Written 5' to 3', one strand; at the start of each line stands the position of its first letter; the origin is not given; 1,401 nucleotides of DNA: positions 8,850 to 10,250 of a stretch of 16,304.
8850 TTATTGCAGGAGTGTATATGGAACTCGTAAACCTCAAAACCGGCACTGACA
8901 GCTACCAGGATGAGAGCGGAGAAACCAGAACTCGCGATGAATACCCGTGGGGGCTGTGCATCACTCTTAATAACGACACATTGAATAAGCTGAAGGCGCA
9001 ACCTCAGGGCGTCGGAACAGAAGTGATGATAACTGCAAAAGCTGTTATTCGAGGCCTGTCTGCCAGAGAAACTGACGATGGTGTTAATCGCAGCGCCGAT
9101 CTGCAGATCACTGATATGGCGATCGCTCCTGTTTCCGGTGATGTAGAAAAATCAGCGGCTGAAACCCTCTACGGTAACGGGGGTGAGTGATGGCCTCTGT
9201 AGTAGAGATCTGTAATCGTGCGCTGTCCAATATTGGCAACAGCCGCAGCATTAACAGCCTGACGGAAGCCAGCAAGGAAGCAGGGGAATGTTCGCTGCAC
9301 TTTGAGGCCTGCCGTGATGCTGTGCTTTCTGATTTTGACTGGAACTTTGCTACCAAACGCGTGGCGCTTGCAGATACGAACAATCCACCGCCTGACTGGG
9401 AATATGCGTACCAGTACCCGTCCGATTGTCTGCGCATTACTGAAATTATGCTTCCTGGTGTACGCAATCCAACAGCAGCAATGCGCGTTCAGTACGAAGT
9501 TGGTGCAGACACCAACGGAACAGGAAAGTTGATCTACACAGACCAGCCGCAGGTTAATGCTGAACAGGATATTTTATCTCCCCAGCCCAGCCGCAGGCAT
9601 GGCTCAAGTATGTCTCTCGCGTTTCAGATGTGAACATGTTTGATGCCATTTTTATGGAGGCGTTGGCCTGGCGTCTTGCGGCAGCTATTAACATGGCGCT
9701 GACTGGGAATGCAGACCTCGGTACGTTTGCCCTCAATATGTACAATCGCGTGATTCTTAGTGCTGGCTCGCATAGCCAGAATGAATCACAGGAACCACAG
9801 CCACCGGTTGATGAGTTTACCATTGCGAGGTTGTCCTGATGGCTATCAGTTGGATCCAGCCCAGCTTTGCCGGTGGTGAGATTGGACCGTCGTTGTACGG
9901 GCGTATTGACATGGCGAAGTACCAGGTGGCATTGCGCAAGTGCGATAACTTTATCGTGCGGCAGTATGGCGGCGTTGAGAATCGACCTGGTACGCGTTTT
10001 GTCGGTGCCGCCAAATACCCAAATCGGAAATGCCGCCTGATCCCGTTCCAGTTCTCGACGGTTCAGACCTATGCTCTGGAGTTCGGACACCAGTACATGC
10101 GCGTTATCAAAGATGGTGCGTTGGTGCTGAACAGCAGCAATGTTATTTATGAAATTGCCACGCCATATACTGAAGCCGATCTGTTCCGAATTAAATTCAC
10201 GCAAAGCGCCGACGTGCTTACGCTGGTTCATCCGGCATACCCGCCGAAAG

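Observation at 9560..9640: Apparent frameshift splitting the gp11-like tail gene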

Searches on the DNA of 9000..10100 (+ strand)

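Call 6: search_dna_similar(query=window:9000-10100:+, collection=phages, mode=near, max_rows=30)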
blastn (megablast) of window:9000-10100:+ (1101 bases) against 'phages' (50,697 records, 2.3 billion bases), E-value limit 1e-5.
Records with a match: 18; places in all: 18; records where one place covers at least 80% of the query: 17.
Best place of each record, by identity: 95-99% 15; 80-90% 2; 60-80% 1.
By first word of the organism name: Escherichia 14; Enterobacter 2; phage 1; Klebsiella 1.
By host as written in the record: - 4; Escherichia coli O157:H7 4; Escherichia coli 2; Escherichia coli O103:H25 strain NIPH-11060424/NVH-734 2; Enterobacter sp. CT7 2; Escherichia coli YO1 1; Escherichia coli DE142 1; Escherichia coli strain A11-1675 serogroup O146:H21 1; and 1 more.
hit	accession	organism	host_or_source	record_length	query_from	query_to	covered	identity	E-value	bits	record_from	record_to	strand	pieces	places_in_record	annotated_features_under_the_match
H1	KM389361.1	Escherichia phage Phi05_1387 B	-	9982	1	1101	99%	98.3%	0e+0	1914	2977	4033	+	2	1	record has no annotation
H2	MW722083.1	Escherichia phage vB_EcoP_ZX5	Escherichia coli YO1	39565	1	1101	99%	98.0%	0e+0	1897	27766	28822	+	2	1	hypothetical protein (x3)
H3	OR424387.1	Escherichia phage HEMP4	Escherichia coli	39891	1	1101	99%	97.9%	0e+0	1892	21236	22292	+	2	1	record has no annotation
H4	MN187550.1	Escherichia phage phiv142-3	Escherichia coli DE142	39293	1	1101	99%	97.8%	0e+0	1887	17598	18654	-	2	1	hypothetical protein (x3)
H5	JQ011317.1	Escherichia phage TL-2011b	Escherichia coli O103:H25 strain ...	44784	1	1101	99%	97.8%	0e+0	1887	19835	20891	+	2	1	hypothetical protein (x3)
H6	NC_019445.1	Escherichia phage TL-2011b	Escherichia coli O103:H25 strain ...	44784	1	1101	99%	97.8%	0e+0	1887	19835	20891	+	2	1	tail protein (x2) | hypothetical protein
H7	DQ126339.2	Escherichia phage phiV10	Escherichia coli O157:H7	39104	1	1101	99%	97.7%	0e+0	1881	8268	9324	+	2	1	hypothetical protein (x3)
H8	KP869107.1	Escherichia coli O157 typing phage 9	Escherichia coli O157:H7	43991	1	1101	99%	97.7%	0e+0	1881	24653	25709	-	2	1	hypothetical protein (x3)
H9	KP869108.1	Escherichia coli O157 typing phage 10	Escherichia coli O157:H7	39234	1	1101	99%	97.7%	0e+0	1881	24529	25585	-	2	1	hypothetical protein (x3)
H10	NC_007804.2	Escherichia phage phiV10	Escherichia coli O157:H7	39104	1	1101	99%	97.7%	0e+0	1881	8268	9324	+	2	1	tail protein (x2) | hypothetical protein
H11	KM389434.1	Escherichia phage Phi05_1999 B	-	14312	1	1101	99%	97.4%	0e+0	1865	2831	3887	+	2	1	record has no annotation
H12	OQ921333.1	Escherichia phage vB_EcoP_PAS61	Escherichia coli strain A11-1675 ...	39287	1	1101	99%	97.3%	0e+0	1859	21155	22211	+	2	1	hypothetical protein (x3)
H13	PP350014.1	phage PH444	-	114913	1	1101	99%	96.8%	0e+0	1825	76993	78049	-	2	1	record has no annotation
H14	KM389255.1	Escherichia phage Phi05_2388 B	-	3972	1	1076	97%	97.4%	0e+0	1819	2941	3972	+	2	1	record has no annotation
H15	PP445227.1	Escherichia phage EC.W1-9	Escherichia coli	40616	191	1101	82%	98.1%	0e+0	1575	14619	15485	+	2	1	hypothetical protein (x2)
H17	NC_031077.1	Enterobacter phage Tyrion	Enterobacter sp. CT7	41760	102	1101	88%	86.2%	7e-170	1052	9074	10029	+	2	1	tail protein (x2) | hypothetical protein | ribosome_binding_site (x2)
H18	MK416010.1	Klebsiella phage ST11-OXA245phi3.2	Klebsiella pneumoniae ST11-OXA245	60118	591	1101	46%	77.1%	1e-77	296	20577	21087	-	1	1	hypothetical protein (x2)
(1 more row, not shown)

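Call 7: get_annotated_region(hit=H10, flank=1500)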
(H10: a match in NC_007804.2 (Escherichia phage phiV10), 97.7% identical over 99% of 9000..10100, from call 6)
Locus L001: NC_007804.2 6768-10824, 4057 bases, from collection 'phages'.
description: Escherichia phage phiV10, complete genome.
organism: Escherichia phage phiV10 (NCBI taxid 343516)
taxonomy: Viruses; Duplodnaviria; Heunggongvirae; Uroviricota; Caudoviricetes; Uetakevirus; Uetakevirus phiV10
host: Escherichia coli O157:H7; source: -; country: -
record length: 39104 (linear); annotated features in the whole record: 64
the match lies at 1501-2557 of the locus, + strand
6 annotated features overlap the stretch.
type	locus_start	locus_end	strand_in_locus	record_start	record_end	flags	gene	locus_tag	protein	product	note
CDS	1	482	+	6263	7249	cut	-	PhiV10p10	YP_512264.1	major head protein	similar to hypothetical protein gp8 from Burkholderia cepacia complex phage BcepC6B, Accession Number YP_024928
CDS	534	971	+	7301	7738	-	-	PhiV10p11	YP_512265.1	hypothetical protein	similar to hypothetical protein Bbp16 from Bordetella phage BPP-1, Accession Number NP_958685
CDS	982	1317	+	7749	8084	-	-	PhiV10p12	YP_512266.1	hypothetical protein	similar to hypothetical protein epsilon15p09 from Enterobacteria phage epsilon15, Accession Number NP_848217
CDS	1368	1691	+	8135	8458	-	-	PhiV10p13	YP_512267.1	hypothetical protein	similar to hypothetical protein epsilon15p10 from Enterobacteria phage epsilon15, Accession Number NP_848218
CDS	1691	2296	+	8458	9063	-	-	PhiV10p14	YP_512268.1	tail protein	similar to hypothetical protein epsilon15p11 from Enterobacteria phage epsilon15, Accession Number NP_848219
CDS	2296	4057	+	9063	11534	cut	-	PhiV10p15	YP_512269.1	tail protein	similar to hypothetical protein epsilon15p12 from Enterobacteria phage epsilon15, Accession Number NP_848220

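Call 8: get_annotated_region(hit=H17, flank=1500)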
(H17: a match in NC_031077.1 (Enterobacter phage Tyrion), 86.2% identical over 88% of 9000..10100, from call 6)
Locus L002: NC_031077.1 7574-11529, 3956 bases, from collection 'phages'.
description: Enterobacter phage Tyrion, complete genome.
organism: Enterobacter phage Tyrion (NCBI taxid 1864623)
taxonomy: Viruses; Duplodnaviria; Heunggongvirae; Uroviricota; Caudoviricetes; Uetakevirus
host: Enterobacter sp. CT7; source: -; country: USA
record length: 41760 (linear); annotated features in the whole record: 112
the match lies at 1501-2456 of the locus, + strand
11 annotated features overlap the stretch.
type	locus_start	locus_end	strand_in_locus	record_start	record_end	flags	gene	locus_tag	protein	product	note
CDS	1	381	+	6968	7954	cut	-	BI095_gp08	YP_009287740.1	major head protein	BI095_gp08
regulatory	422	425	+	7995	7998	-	-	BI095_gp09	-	ribosome_binding_site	-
CDS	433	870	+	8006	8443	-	-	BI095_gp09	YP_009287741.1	hypothetical protein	BI095_gp09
regulatory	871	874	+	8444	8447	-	-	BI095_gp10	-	ribosome_binding_site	-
CDS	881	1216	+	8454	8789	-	-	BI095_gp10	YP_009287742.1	hypothetical protein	BI095_gp10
regulatory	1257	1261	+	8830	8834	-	-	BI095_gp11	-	ribosome_binding_site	-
CDS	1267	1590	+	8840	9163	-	-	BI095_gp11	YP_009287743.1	hypothetical protein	BI095_gp11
regulatory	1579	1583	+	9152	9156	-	-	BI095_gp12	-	ribosome_binding_site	-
CDS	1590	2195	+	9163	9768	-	-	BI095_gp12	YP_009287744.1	tail protein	BI095_gp12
regulatory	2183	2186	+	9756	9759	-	-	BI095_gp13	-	ribosome_binding_site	-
CDS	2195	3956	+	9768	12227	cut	-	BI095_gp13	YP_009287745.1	tail protein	BI095_gp13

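Call 11: search_dna_similar(query=window:9440-9700:+, collection=ecoli_genomes, mode=near, max_rows=40)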
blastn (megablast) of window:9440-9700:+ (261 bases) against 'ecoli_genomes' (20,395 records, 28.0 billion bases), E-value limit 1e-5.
Records with a match: 511; places in all: 520; records where one place covers at least 80% of the query: 510.
Genomes with a match: 508 of 5426; with a place that covers at least 80% of the query: 507. Places per genome that has any: lowest 1, median 1, highest 2. On chromosomes: 517 places; on plasmids: 3.
Best place of each record, by identity: >=99% 1; 95-99% 489; 90-95% 21.
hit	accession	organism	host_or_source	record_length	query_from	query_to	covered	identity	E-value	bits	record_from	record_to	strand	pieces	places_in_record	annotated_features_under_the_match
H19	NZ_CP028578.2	Escherichia coli strain WCHEC005784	Homo sapiens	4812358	1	261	97%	97.6%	2e-55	435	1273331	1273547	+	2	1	hypothetical protein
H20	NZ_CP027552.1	Escherichia coli strain 2015C-4498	Homo sapiens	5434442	1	261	97%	97.6%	2e-55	435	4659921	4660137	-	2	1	hypothetical protein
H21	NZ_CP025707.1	Escherichia coli strain YDC107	Homo sapiens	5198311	1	261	97%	97.6%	2e-55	435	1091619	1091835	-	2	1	hypothetical protein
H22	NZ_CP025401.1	Escherichia coli strain MS8345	Homo sapiens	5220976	1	261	97%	97.6%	2e-55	435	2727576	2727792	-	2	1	hypothetical protein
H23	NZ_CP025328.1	Escherichia coli strain ExPEC XM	Duck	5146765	1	261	97%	97.6%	2e-55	435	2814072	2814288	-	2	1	hypothetical protein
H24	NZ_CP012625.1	Escherichia coli strain SF-468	Homo sapiens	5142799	1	261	97%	97.6%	2e-55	435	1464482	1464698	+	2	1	hypothetical protein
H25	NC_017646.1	Escherichia coli O7:K1 str. CE10 strain CE10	Homo sapiens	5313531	1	261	97%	97.6%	2e-55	435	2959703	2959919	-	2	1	hypothetical protein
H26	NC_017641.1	Escherichia coli UMNK88 strain UMNK88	porcine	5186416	1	261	97%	97.6%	2e-55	435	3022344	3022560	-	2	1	hypothetical protein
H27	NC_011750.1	Escherichia coli IAI39 strain IAI39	-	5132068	1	261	97%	97.6%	2e-55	435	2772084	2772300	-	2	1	hypothetical protein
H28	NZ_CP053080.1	Escherichia coli strain HB37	chicken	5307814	1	261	97%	97.6%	2e-55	435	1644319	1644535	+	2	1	hypothetical protein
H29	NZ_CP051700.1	Escherichia coli strain SCU-125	Homo sapiens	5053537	1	261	97%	97.6%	2e-55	435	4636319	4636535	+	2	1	hypothetical protein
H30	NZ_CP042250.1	Escherichia coli strain BCE049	Dairy cow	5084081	1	261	97%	97.6%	2e-55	435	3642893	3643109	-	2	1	hypothetical protein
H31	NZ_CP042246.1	Escherichia coli strain PU-1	Swine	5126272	1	261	97%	97.6%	2e-55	435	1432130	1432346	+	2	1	hypothetical protein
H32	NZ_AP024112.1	Escherichia coli strain ECSC054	Homo sapiens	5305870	1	261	97%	97.6%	2e-55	435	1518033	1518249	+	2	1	phage connector family protein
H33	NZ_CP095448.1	Escherichia coli strain LS45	chicken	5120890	1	261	97%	97.6%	2e-55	435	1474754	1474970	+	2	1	hypothetical protein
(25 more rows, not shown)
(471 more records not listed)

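Call 12: search_dna_similar(query=window:9543-9600:+, collection=ecoli_genomes, mode=distant, max_rows=40, max_evalue=10)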
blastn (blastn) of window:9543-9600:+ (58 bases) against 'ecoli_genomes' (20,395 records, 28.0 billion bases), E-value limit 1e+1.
Records with a match: 255; places in all: 261; records where one place covers at least 80% of the query: 0.
Genomes with a match: 254 of 5426; with a place that covers at least 80% of the query: 0. Places per genome that has any: lowest 1, median 1, highest 2. On chromosomes: 258 places; on plasmids: 3.
Best place of each record, by identity: >=99% 2; 80-90% 253.
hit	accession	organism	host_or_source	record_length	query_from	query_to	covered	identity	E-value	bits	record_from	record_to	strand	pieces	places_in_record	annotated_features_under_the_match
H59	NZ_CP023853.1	Escherichia coli strain 2/0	Homo sapiens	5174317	20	58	67%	84.6%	3e-2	45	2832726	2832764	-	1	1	hypothetical protein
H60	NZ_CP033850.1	Escherichia coli strain FDAARGOS_497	Homo sapiens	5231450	20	58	67%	84.6%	3e-2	45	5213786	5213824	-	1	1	hypothetical protein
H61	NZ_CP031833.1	Escherichia coli strain 2452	Homo sapiens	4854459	20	58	67%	84.6%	3e-2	45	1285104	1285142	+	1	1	hypothetical protein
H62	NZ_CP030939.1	Escherichia coli strain AMSHJX01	Giant panda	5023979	20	58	67%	84.6%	3e-2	45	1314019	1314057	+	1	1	hypothetical protein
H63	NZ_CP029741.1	Escherichia coli strain AR_0085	missing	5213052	20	58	67%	84.6%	3e-2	45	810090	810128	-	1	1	hypothetical protein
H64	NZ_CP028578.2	Escherichia coli strain WCHEC005784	Homo sapiens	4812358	20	58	67%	84.6%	3e-2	45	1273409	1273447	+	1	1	hypothetical protein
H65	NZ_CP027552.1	Escherichia coli strain 2015C-4498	Homo sapiens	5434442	20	58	67%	84.6%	3e-2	45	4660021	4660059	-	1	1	hypothetical protein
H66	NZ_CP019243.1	Escherichia coli strain Combat2C1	Homo sapiens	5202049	20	58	67%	84.6%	3e-2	45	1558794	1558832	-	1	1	hypothetical protein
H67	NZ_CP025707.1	Escherichia coli strain YDC107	Homo sapiens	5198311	20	58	67%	84.6%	3e-2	45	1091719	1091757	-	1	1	hypothetical protein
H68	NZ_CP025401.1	Escherichia coli strain MS8345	Homo sapiens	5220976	20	58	67%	84.6%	3e-2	45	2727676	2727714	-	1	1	hypothetical protein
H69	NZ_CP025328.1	Escherichia coli strain ExPEC XM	Duck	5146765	20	58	67%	84.6%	3e-2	45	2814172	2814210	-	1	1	hypothetical protein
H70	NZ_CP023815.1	Escherichia coli strain IMT16316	wild bird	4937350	20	58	67%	84.6%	3e-2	45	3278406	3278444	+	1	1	hypothetical protein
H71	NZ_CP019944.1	Escherichia coli strain DSM 103246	chicken carcass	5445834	20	58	67%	84.6%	3e-2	45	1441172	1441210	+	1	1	hypothetical protein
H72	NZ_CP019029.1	Escherichia coli strain Ecol_881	Homo sapiens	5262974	20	58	67%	84.6%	3e-2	45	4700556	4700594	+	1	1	hypothetical protein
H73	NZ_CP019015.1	Escherichia coli strain Ecol_AZ162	Homo sapiens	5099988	20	58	67%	84.6%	3e-2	45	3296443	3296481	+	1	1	hypothetical protein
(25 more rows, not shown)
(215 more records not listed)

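Call 14: get_annotated_region(hit=H18, flank=1500)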
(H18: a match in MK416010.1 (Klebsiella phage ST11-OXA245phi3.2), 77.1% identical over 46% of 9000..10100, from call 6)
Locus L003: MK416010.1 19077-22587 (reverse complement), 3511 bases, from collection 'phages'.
description: Klebsiella phage ST11-OXA245phi3.2, complete genome.
organism: Klebsiella phage ST11-OXA245phi3.2 (NCBI taxid 2510477)
taxonomy: Viruses; Duplodnaviria; Heunggongvirae; Uroviricota; Caudoviricetes
host: Klebsiella pneumoniae ST11-OXA245; source: -; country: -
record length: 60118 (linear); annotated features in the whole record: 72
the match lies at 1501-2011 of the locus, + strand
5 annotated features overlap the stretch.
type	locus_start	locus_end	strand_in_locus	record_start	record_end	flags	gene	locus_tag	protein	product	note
CDS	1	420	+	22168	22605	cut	-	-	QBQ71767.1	hypothetical protein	-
CDS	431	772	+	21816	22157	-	-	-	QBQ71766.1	hypothetical protein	-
CDS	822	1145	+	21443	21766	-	-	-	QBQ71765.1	hypothetical protein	-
CDS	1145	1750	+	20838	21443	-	-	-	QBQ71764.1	hypothetical protein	-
CDS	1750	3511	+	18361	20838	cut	-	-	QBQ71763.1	hypothetical protein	-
